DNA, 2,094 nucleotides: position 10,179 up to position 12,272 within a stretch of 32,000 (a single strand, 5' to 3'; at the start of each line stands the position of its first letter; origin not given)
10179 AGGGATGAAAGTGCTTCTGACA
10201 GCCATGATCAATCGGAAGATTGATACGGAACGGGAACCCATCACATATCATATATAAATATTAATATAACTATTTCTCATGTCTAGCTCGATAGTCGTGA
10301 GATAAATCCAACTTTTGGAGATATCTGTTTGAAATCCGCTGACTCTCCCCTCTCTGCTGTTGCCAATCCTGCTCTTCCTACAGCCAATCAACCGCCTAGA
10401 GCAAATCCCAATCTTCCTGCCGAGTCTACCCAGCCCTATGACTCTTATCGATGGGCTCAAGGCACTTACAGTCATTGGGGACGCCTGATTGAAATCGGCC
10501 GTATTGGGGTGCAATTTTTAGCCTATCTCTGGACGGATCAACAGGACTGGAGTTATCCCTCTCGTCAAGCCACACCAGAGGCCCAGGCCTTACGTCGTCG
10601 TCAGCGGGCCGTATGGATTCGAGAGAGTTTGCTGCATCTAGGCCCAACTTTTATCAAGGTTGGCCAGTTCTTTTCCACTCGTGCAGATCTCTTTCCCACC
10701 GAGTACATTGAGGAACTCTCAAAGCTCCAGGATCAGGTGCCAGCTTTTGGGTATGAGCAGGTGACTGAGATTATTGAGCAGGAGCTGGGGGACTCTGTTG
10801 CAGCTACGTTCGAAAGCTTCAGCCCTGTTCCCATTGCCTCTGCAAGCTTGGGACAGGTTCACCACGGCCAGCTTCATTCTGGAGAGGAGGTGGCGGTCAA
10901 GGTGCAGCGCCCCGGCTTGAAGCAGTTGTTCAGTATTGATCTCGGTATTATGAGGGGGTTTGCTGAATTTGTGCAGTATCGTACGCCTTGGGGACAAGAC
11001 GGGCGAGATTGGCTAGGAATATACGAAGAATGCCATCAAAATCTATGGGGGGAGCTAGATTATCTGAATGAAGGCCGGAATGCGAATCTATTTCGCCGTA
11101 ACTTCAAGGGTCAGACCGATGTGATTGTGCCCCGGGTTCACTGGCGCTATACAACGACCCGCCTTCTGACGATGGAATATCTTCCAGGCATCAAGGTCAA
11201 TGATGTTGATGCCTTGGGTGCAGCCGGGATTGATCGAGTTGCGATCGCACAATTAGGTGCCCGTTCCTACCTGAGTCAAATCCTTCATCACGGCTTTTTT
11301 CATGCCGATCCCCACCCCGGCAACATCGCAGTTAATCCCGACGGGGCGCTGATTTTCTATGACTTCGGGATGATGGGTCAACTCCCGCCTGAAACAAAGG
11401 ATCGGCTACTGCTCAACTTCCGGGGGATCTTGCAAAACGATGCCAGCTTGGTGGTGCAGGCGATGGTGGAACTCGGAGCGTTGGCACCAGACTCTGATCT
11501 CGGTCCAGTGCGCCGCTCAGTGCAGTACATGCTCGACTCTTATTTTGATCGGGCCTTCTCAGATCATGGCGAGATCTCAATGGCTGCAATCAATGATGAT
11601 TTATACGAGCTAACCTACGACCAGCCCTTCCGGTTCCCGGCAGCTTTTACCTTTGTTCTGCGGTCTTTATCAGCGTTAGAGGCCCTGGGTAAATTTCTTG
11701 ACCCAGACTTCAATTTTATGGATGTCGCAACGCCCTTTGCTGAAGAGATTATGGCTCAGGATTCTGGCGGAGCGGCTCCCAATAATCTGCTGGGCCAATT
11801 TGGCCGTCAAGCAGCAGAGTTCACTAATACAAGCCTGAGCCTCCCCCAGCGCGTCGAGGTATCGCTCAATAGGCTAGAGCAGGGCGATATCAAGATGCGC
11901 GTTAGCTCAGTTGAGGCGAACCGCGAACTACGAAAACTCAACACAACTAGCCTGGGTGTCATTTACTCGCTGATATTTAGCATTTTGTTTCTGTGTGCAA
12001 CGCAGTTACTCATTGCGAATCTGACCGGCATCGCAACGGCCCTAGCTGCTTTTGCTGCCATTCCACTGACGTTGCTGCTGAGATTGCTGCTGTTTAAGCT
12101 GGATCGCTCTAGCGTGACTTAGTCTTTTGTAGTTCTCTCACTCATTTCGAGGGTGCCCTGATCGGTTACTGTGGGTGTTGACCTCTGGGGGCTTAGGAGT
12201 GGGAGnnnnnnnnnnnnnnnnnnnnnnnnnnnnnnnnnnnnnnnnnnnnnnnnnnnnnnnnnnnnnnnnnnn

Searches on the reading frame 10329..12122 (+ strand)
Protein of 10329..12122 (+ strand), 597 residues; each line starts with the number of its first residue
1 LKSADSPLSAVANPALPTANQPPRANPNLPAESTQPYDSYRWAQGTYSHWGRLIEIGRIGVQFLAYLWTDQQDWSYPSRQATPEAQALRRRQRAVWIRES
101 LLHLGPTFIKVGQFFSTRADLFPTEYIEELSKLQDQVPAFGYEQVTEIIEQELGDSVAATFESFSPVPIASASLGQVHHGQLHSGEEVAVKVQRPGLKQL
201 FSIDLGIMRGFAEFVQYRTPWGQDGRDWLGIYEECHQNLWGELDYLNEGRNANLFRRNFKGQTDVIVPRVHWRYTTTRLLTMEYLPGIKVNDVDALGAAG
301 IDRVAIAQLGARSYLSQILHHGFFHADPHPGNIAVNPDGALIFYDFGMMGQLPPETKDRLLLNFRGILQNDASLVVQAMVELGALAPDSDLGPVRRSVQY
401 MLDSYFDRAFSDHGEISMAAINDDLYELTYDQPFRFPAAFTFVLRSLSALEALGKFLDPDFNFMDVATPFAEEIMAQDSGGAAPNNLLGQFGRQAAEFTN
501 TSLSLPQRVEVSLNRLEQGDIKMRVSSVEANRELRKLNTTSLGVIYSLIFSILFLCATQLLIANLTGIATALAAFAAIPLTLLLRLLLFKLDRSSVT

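Call 47: search_protein_families(library=pfam, proteins=[window:10329-12122:+], max_evalue=0.0001)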
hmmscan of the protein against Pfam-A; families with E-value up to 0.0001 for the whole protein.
window:10329-12122:+ (597 aa): 1 family
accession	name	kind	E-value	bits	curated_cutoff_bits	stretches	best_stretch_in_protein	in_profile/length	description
PF03109.22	ABC1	-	7.5e-83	277.8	22.9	1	132-378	1-243/244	ABC1 atypical kinase-like domain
